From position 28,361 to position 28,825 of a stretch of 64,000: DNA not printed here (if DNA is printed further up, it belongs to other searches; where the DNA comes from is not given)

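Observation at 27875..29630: Three-gene insertion inside the conserved def-fmt-sun operon, including an unannotated 54-aa TRASH/YHS-like zinc-ribbon protein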

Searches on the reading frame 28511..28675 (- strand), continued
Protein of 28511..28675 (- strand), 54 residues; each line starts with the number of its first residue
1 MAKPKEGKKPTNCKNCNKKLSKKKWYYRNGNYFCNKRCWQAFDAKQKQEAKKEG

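Call 69: search_protein_families(library=ncbifam, alignment_id=A2, max_evalue=1)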
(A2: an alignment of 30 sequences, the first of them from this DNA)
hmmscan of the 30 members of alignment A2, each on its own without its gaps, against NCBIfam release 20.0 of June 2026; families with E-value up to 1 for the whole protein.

A. member 1, seq(54 aa): 1 family
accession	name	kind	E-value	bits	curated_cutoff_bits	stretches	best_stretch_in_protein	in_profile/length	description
NF041023.1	PP0621_fam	subfamily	0.0085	16.3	45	1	5-38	37-70/71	PP0621 family protein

B. families by the number of members that match (of 30 scanned): 4 families
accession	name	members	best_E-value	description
NF041023.1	PP0621_fam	14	0.00014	PP0621 family protein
NF047912.1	ECs_2282_CxxC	1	0.061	ECs_2282 family putative zinc-binding protein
NF041201.1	recomb_XisF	1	0.22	fdxN element excision recombinase XisF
TIGR00577.1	fpg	1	0.28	DNA-formamidopyrimidine glycosylase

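Call 72: fold_search(model_id=the predicted structure, library=pdb)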
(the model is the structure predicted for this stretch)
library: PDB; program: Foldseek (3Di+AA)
matches with E <= 10: 201; with E <= 0.001: 0
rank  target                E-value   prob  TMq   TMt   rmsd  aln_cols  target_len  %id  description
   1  2das_MODEL_1_A        1.4e-01  0.94  0.53  0.47   7.7        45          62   29  Solution structure of TRASH domain of zinc finger MYM-type protein 5 (released 2006-06-14)
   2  8ev3_u                4.3e-01  0.80  0.49  0.36   2.7        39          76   23  Ytm1 associated 60S nascent ribosome (-Fkbp39) State 1B (released 2022-11-30)
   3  2lzu_MODEL_1_A        6.5e-01  0.63  0.45  0.35   2.4        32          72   31  Solution structure of LIMD2 (released 2014-04-16)
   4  6gv6_MODEL_1_A        6.5e-01  0.57  0.46  0.47   2.7        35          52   17  Cadmium(II) form of shortened metallothionein from Pseudomonas fluorescens Q2-87 (residues: 1-52) (released 2018-09-19)
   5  9znf_AT               7.4e-01  0.63  0.47  0.43   3.1        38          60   21  Cryo-EM structure of the Methanosarcina acetivorans 70S ribosome in complex with SriA and SriB (released 2026-01-28)
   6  2mbv_MODEL_1_A        8.0e-01  0.60  0.42  0.25   1.1        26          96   31  LMO4-LIM2 in complex with DEAF1 (404-418) (released 2014-08-20)
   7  2xqn_T                8.5e-01  0.84  0.49  0.23   1.4        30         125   30  Complex of the 2nd and 3rd LIM domains of TES with the EVH1 DOMAIN of MENA and the N-Terminal domain of actin-like pro (released 2011-01-26)
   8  2d8z_MODEL_1_A        8.5e-01  0.63  0.44  0.35   1.6        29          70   28  Solution structure of the third LIM domain of Four and a half LIM domains protein 2 (FHL-2) (released 2006-06-08)
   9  1x64_MODEL_1_A        8.5e-01  0.60  0.44  0.28   2.0        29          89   24  Solution structure of the LIM domain of alpha-actinin-2 associated LIM protein (released 2005-11-17)
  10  4v4n_AV               8.5e-01  0.21  0.44  0.38   4.2        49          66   22  Structure of the Methanococcus jannaschii ribosome-SecYEBeta channel complex (released 2014-07-09)
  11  8x1c_L                9.1e-01  0.57  0.51  0.29   6.5        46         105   20  Structure of nucleosome-bound SRCAP-C in the ADP-bound state (released 2024-03-06)
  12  9qf4_BV               9.1e-01  0.54  0.47  0.41   3.2        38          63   24  Structure of P. furiosus 70S ribosome grown at 95 degC (released 2025-11-05)
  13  7naf_u                1.0e+00  0.60  0.50  0.42   2.7        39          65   23  State E2 nucleolar 60S ribosomal biogenesis intermediate - Spb1-MTD local model (released 2022-11-09)
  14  2iyb_G                1.1e+00  0.80  0.51  0.44   1.3        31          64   29  Structure of complex between the 3rd LIM domain of TES and the EVH1 domain of Mena (released 2007-10-16)
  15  8eup_u                1.1e+00  0.47  0.47  0.27   3.2        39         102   23  Ytm1 associated 60S nascent ribosome State 1A (released 2022-11-30)
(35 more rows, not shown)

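Call 74: search_protein_families(library=padloc, proteins=[window:28511-28675:-], max_evalue=0.01)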
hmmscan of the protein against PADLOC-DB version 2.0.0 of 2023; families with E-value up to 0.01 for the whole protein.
window:28511-28675:- (54 aa): 0 families
